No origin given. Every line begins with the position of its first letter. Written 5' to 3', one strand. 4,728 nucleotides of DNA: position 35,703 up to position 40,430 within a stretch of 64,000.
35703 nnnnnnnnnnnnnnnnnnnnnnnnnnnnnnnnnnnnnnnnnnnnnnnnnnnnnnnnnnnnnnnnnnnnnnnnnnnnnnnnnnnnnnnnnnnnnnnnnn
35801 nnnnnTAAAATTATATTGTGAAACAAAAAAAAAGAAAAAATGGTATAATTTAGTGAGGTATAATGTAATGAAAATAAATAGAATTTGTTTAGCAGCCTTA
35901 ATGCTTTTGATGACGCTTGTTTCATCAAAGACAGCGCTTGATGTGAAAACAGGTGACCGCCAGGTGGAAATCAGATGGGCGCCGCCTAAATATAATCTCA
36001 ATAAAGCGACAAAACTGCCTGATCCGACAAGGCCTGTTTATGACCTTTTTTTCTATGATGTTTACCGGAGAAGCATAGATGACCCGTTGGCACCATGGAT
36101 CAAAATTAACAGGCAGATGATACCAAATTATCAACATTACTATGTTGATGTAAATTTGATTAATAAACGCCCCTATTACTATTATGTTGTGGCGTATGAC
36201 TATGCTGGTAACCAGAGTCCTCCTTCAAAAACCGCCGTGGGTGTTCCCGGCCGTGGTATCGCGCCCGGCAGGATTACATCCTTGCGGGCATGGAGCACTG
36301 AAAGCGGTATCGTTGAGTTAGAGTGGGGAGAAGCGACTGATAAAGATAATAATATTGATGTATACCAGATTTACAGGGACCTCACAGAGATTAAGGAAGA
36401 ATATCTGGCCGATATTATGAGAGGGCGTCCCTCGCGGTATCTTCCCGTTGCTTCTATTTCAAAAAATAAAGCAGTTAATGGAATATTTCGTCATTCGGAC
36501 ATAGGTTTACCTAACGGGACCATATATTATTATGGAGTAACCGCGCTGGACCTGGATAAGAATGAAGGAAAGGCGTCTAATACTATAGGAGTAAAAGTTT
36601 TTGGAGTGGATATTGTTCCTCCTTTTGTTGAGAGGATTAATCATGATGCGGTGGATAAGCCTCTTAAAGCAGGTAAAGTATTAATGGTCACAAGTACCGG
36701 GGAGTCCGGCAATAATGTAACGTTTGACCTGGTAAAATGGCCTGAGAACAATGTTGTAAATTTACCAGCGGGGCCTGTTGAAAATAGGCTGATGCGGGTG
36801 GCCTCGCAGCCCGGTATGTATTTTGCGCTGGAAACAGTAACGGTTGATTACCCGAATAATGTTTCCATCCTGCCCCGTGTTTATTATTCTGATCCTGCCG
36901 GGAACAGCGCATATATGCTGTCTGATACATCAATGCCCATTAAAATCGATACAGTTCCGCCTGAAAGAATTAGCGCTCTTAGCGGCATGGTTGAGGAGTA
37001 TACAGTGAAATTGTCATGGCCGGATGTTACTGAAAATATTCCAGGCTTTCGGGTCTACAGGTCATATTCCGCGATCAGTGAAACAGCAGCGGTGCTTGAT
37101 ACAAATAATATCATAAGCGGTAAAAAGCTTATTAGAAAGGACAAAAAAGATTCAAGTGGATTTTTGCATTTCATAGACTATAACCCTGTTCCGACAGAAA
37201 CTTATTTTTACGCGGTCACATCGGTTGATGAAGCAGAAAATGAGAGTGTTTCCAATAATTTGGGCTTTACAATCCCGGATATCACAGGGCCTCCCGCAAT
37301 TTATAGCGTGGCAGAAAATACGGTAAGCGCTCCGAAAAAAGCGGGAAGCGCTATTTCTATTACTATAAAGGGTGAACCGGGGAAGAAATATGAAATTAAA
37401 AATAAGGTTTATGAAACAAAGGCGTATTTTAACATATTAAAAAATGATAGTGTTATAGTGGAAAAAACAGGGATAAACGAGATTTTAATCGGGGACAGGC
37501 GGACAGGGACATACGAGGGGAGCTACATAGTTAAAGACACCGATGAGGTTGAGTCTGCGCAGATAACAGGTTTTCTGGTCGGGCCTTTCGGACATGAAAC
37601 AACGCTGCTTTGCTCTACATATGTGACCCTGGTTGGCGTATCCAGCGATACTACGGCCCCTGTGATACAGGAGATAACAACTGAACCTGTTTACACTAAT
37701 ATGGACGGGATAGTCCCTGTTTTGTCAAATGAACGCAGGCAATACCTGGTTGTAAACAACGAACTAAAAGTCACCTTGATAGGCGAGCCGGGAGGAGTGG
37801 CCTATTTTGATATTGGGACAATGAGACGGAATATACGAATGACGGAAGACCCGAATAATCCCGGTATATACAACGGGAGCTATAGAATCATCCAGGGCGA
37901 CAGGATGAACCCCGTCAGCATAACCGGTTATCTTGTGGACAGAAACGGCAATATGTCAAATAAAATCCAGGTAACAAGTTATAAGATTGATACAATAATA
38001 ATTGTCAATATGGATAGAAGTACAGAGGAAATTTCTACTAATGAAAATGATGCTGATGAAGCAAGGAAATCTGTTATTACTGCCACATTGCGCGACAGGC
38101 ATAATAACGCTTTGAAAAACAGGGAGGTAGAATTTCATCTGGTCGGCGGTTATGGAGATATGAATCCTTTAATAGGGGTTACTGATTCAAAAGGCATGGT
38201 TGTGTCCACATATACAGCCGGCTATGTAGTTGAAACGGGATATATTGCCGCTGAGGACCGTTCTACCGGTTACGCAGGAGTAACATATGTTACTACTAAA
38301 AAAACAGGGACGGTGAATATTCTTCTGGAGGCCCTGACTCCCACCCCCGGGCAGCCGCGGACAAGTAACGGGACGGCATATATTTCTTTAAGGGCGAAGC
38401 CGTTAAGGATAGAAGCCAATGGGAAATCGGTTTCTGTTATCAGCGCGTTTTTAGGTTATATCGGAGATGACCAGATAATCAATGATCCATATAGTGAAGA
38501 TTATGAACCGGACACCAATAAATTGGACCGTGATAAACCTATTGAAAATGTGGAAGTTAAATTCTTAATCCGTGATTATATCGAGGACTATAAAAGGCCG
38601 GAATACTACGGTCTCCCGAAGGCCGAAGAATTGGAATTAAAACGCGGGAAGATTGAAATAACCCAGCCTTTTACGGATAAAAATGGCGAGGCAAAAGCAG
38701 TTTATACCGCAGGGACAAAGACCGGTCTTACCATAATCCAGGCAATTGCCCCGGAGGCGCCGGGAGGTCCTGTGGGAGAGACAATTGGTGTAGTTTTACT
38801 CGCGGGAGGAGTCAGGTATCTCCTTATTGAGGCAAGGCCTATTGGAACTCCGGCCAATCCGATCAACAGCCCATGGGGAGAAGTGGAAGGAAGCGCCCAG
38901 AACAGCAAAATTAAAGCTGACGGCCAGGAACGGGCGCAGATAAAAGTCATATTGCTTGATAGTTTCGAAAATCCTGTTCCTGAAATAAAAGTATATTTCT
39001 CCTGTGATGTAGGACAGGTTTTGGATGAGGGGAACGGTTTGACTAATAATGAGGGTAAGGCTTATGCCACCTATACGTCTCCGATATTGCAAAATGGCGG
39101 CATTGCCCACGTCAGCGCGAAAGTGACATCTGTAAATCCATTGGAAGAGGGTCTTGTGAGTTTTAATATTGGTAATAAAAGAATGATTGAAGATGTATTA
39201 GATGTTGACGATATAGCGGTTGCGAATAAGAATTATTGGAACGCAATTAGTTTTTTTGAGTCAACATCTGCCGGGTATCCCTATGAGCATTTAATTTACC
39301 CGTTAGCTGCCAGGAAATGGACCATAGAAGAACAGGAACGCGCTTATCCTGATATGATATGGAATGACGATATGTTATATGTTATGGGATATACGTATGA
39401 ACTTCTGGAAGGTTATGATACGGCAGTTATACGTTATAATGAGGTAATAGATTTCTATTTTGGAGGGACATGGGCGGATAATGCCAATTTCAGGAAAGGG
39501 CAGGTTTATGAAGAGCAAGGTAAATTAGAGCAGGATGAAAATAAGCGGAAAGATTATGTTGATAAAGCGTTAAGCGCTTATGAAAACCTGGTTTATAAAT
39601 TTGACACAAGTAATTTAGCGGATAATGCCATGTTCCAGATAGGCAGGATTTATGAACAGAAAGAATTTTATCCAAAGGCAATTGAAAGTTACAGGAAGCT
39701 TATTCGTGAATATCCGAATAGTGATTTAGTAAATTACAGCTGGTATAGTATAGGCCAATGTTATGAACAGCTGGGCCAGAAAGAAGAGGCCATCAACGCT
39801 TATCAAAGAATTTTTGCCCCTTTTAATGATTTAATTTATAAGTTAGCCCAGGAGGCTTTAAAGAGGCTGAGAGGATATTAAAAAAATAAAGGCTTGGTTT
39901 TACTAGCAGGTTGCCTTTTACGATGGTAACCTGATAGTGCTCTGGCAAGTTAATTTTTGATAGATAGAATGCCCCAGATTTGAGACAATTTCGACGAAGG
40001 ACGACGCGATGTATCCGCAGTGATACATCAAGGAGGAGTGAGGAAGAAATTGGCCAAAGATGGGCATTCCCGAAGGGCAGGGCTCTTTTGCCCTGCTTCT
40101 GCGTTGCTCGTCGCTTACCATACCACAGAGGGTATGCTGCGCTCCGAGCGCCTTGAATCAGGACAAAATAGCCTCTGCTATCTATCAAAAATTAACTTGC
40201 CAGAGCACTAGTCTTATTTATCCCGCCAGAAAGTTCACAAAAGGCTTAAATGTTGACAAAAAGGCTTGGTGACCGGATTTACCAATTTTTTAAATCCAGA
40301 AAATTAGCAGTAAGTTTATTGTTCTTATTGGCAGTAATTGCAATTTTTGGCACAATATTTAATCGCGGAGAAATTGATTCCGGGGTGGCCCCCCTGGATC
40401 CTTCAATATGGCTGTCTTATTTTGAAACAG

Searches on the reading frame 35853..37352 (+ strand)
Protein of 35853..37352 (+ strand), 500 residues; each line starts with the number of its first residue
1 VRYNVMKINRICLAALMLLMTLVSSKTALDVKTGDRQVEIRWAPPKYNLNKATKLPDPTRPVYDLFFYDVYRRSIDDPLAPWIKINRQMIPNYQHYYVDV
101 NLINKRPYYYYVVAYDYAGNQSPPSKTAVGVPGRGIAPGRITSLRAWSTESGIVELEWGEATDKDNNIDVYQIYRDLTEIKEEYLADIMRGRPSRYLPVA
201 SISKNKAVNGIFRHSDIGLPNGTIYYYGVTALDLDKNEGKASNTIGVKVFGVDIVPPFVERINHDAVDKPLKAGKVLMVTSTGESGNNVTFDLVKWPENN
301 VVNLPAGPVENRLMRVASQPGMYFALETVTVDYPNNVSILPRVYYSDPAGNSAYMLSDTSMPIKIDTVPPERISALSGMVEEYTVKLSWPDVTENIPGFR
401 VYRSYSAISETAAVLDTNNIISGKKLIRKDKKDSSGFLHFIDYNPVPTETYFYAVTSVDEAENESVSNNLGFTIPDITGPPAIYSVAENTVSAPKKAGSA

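Call 55: search_protein_families(library=pfam, proteins=[window:35853-37352:+], max_evalue=0.5)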
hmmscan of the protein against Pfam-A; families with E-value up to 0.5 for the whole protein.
window:35853-37352:+ (500 aa): 1 family
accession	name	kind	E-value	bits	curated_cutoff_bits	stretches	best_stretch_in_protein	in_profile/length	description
PF19077.6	Big_13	-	0.045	14.7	27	0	422-474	48-100/102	Bacterial Ig-like domain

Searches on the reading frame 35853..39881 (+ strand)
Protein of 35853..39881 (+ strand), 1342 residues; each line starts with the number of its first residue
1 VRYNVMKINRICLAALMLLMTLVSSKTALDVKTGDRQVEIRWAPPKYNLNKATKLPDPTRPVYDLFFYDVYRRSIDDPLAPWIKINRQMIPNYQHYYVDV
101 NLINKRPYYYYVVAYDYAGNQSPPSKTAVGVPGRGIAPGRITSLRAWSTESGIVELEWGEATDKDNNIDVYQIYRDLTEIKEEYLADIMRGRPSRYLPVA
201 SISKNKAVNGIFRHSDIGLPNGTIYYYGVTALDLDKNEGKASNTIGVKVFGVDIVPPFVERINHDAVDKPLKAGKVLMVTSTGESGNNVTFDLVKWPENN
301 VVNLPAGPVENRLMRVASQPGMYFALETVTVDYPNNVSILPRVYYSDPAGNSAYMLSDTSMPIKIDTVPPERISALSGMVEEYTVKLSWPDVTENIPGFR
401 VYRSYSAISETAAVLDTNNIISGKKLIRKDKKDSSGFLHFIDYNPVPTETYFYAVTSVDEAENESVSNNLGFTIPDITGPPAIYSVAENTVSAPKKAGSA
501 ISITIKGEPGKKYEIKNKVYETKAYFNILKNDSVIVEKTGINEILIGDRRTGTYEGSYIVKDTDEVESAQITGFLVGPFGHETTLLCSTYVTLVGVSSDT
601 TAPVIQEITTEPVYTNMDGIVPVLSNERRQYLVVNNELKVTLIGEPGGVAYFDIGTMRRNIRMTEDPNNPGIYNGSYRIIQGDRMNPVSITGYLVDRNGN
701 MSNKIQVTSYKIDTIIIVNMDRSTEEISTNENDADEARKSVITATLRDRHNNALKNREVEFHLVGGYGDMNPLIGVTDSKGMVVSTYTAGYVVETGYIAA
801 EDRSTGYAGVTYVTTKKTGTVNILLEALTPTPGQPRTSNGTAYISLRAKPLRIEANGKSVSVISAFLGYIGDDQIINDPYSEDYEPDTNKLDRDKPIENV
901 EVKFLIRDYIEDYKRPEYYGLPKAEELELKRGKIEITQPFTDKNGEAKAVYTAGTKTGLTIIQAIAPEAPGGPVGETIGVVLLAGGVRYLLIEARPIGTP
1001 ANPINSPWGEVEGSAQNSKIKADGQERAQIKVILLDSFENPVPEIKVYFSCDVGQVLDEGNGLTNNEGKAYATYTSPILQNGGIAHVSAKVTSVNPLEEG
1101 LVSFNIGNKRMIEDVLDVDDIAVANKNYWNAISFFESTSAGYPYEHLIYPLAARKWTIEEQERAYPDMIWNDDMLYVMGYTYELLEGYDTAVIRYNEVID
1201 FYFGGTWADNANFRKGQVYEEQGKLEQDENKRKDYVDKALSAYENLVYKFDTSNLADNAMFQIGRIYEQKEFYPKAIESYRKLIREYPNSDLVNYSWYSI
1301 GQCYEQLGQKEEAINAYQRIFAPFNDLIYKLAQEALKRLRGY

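Call 4: search_protein_families(library=pfam, proteins=[window:35853-39881:+], max_evalue=0.01)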
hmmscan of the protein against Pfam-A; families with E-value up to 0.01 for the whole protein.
window:35853-39881:+ (1342 aa): 13 families
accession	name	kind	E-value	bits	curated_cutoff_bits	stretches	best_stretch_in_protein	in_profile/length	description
PF02369.22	Big_1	-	3.5e-21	75.6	34.9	2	1015-1091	6-80/93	Bacterial Ig-like domain (group 1)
PF09134.16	Invasin_D3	-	1e-13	52.1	33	2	1015-1093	9-84/98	Invasin, domain 3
PF13174.12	TPR_6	-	1.8e-10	41.2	26.3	2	1259-1290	2-33/33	Tetratricopeptide repeat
PF13181.12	TPR_8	-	1.3e-09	37.9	25.7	1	1296-1319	3-26/34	Tetratricopeptide repeat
PF07719.23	TPR_2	-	1.8e-09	37.4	27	2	1296-1319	3-26/34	Tetratricopeptide repeat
PF13424.12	TPR_12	-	1.9e-07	31.6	30.1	1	1259-1320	5-71/77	Tetratricopeptide repeat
PF00515.34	TPR_1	-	5.3e-07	29.6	27.8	1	1296-1319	3-26/34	Tetratricopeptide repeat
PF13432.12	TPR_16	-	8.1e-07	29.8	32.7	1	1262-1320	2-57/65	Tetratricopeptide repeat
PF13176.12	TPR_7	-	2.4e-05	24.5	27.9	0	1296-1319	1-24/36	Tetratricopeptide repeat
PF13428.12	TPR_14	-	0.00023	22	23.5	0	1297-1322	4-29/44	Tetratricopeptide repeat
PF24575.1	TPR_Slam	-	0.0048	17.7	35.2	0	1234-1296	29-86/104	Surface lipoprotein assembly modifier, N-terminal TPR repeats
PF11846.14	Wzy_C_2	-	0.0072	16.7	28.5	0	1255-1331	111-183/191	Virulence factor membrane-bound polymerase, C-terminal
PF14938.12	SNAP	-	0.0094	15.9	25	1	1218-1296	116-194/282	Soluble NSF attachment protein, SNAP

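Call 77: search_protein_families(library=ncbifam, proteins=[window:35853-39881:+], max_evalue=0.01)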
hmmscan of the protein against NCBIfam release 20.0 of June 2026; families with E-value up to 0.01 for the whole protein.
window:35853-39881:+ (1342 aa): 8 families
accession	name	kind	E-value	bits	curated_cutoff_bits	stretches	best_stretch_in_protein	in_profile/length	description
TIGR02795.1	tol_pal_ybgF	equivalog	1.9e-13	51.1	90.1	1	1231-1324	14-106/119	tol-pal system protein YbgF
TIGR03302.1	OM_YfiO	subfamily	1.1e-09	38.2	81.4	1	1160-1324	58-233/239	outer membrane protein assembly factor BamD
NF008068.0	PRK10803.1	equivalog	8.6e-07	29.2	383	1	1233-1326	156-249/263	cell division protein CpoB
NF052312.1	T9SS_PorW_SprE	equivalog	1e-06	27.7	250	1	1255-1328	543-617/716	type IX secretion system periplasmic lipoprotein PorW/SprE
NF041611.1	exoglucan_CbhB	equivalog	2.3e-06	26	1950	1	68-180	738-843/997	exoglucanase CbhB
NF040959.1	MamA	equivalog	1.3e-05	24.7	200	1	1236-1319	87-164/204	magnetosome protein MamA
NF045522.1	MXAN_2561_fam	equivalog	0.0026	17.3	150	0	101-132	227-258/304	MXAN_2561 family MXYO-CTERM-anchored protein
NF053852.1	vesicle_Bd0635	exception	0.004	16.8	250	1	1257-1326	138-207/223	CpoB-like predatory vesicle lipoprotein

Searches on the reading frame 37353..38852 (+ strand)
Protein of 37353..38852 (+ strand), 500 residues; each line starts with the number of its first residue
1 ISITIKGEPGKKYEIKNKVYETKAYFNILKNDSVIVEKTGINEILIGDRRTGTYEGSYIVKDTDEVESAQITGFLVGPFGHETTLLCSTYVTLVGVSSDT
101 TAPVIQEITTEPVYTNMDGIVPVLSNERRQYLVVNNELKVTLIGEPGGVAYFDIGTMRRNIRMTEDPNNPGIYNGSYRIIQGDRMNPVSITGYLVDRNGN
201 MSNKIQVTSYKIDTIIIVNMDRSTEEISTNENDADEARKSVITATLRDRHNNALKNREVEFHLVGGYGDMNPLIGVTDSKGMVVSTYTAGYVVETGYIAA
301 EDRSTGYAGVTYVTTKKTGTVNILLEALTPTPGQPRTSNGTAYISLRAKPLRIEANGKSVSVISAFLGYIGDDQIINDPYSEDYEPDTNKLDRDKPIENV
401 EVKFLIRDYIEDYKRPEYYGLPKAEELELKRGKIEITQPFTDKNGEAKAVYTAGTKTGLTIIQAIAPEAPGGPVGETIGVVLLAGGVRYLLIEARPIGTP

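Call 55: search_protein_families(library=pfam, proteins=[window:37353-38852:+], max_evalue=0.5)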
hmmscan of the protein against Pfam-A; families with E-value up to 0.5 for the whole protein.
window:37353-38852:+ (500 aa): 2 families
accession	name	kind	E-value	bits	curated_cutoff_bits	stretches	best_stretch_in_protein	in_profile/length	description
PF02369.22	Big_1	-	2.1e-09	37.8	34.9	1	226-289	5-68/93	Bacterial Ig-like domain (group 1)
PF09134.16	Invasin_D3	-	9.4e-07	29.7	33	1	223-299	5-79/98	Invasin, domain 3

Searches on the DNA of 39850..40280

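Call 96: search_rna_families(source=window, start=39850, end=40280, threshold=evalue, max_evalue=1)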
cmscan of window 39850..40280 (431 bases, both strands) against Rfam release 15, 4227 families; matches with E-value up to 1: 1.
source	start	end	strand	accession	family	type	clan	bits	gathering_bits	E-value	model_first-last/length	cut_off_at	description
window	40083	40130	-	RF03156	L31-Firmicutes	Cis-reg; leader;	CL00118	18.8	33.3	0.15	1-32/32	no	L31-Firmicutes ribosomal protein leader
